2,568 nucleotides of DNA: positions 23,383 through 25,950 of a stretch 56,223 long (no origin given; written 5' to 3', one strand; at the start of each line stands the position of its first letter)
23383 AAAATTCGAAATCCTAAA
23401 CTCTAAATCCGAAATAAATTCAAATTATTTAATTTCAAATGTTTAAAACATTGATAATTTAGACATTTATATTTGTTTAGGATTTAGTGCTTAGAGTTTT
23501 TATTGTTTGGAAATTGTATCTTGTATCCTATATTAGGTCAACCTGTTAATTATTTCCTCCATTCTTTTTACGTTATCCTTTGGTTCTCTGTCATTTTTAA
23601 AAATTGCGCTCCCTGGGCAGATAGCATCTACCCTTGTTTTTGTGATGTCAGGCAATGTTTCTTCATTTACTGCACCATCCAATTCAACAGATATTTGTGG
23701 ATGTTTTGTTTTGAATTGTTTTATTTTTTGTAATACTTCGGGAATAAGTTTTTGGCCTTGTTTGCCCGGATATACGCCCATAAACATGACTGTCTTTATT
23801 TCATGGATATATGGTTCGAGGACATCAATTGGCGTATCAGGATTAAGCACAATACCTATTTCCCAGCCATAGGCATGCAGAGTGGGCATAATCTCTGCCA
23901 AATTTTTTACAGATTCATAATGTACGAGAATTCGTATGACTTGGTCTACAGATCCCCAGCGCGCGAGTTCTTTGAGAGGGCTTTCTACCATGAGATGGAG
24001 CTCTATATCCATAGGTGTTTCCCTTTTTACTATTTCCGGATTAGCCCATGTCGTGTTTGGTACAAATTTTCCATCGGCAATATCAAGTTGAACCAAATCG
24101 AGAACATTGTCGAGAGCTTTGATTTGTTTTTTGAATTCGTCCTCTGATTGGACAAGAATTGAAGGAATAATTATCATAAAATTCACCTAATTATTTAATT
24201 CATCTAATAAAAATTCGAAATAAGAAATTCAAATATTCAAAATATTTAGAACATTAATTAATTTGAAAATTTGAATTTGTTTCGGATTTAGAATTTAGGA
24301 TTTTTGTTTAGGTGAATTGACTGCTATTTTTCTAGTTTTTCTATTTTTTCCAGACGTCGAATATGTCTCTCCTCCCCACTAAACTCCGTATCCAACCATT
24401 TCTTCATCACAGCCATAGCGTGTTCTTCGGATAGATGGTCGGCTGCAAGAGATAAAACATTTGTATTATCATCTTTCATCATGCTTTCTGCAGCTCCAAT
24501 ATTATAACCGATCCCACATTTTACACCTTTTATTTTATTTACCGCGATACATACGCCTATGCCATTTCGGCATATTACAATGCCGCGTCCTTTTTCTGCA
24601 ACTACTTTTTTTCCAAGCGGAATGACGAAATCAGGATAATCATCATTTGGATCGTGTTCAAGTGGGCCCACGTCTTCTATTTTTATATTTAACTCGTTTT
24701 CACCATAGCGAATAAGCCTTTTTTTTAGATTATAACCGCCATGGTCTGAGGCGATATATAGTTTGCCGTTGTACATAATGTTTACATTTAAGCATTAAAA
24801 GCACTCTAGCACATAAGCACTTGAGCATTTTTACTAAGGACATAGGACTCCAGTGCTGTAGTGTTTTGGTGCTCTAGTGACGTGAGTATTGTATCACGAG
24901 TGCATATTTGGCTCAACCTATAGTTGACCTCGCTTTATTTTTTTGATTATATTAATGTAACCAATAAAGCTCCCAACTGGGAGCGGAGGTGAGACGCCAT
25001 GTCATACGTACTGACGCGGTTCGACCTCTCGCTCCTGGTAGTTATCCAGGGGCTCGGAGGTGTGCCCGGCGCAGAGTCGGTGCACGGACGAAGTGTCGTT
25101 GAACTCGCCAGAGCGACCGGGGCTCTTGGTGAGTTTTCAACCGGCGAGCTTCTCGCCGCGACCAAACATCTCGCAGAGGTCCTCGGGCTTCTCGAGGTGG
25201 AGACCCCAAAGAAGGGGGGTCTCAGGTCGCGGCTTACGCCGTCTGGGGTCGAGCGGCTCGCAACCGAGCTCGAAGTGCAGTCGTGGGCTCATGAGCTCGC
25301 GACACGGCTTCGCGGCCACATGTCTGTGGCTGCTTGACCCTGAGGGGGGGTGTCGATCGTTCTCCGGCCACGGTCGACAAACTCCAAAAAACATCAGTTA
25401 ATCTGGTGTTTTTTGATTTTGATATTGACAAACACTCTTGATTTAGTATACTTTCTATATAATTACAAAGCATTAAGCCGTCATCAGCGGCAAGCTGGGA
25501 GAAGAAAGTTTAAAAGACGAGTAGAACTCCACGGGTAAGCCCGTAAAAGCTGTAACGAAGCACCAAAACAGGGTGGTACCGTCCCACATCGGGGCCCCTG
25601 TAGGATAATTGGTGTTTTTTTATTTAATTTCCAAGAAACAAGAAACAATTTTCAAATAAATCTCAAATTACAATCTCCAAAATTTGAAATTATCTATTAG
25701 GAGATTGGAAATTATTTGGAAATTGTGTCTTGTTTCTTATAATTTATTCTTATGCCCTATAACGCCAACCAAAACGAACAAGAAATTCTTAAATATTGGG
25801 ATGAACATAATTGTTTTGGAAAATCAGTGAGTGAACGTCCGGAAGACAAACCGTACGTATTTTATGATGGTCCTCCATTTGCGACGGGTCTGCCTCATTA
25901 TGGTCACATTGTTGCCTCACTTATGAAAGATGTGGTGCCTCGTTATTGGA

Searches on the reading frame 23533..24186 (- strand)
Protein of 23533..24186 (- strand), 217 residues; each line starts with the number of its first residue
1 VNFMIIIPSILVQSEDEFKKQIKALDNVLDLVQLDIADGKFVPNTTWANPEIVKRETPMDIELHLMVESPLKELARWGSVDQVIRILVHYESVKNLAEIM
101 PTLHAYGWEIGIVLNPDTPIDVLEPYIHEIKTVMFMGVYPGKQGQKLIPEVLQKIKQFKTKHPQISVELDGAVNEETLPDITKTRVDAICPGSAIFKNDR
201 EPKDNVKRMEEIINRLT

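Call 10: search_protein_families(library=pfam, proteins=[window:23533-24186:-], max_evalue=0.01)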
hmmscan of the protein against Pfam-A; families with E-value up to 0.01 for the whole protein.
window:23533-24186:- (217 aa): 2 families
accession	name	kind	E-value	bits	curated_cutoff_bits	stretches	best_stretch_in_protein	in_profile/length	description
PF00834.25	Ribul_P_3_epim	-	2.7e-42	144.9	21.1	1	6-196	2-198/198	Ribulose-phosphate 3 epimerase family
PF01729.25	QRPTase_C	-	0.0041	17.3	23.1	0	153-195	116-158/169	Quinolinate phosphoribosyl transferase, C-terminal domain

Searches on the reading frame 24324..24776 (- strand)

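Call 10: search_protein_families(library=pfam, proteins=[window:24324-24776:-], max_evalue=0.01)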
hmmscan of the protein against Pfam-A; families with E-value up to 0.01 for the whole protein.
window:24324-24776:- (150 aa): 1 family
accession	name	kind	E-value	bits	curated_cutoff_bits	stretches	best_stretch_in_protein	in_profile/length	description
PF02502.23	LacAB_rpiB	-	4e-36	124.4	24.7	1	7-145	2-138/138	Ribose/Galactose Isomerase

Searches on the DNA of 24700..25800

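Call 61: search_rna_families(source=window, start=24700, end=25800, threshold=evalue, max_evalue=1)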
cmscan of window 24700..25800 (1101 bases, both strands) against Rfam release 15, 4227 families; matches with E-value up to 1: 12.
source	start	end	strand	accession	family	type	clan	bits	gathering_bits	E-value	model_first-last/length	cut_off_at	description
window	25633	25738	+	RF03940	MIR9563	Gene; miRNA;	-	30.1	90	0.0019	1-127/127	no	MIR9563 microRNA precursor family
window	25633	25738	-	RF03940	MIR9563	Gene; miRNA;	-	28.3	90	0.0056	1-127/127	no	MIR9563 microRNA precursor family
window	25471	25602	+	RF00230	T-box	Cis-reg; leader;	-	27.1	93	0.00079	1-219/219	no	T-box leader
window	25634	25737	-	RF04205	MIR2606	Gene; miRNA;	-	26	139.7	0.26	1-165/165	no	MIR2606 microRNA precursor family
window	25634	25737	+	RF04205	MIR2606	Gene; miRNA;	-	26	139.7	0.26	1-165/165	no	MIR2606 microRNA precursor family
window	25633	25738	+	RF04134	MIR7504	Gene; miRNA;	-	25.2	83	0.079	1-124/124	no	MIR7504 microRNA precursor family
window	25632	25738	+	RF03839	MIR2599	Gene; miRNA;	-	24.6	120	0.046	1-132/132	no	MIR2599 microRNA precursor family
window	25566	25740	-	RF02384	FasX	Gene; sRNA;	-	22.1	100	0.35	1-205/205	no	FasX small RNA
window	25633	25738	+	RF03664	MIR6288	Gene; miRNA;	-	21.8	74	0.18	1-92/92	no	MIR6288 microRNA precursor family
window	25632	25741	+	RF03621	MIR4245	Gene; miRNA;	-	21.3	74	0.68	1-128/128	no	MIR4245 microRNA precursor family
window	25632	25740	-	RF03839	MIR2599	Gene; miRNA;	-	20.7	120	0.43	1-132/132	no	MIR2599 microRNA precursor family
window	25635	25740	-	RF04211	MIR5185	Gene; miRNA;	-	19.6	101.7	0.69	1-111/111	no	MIR5185 microRNA precursor family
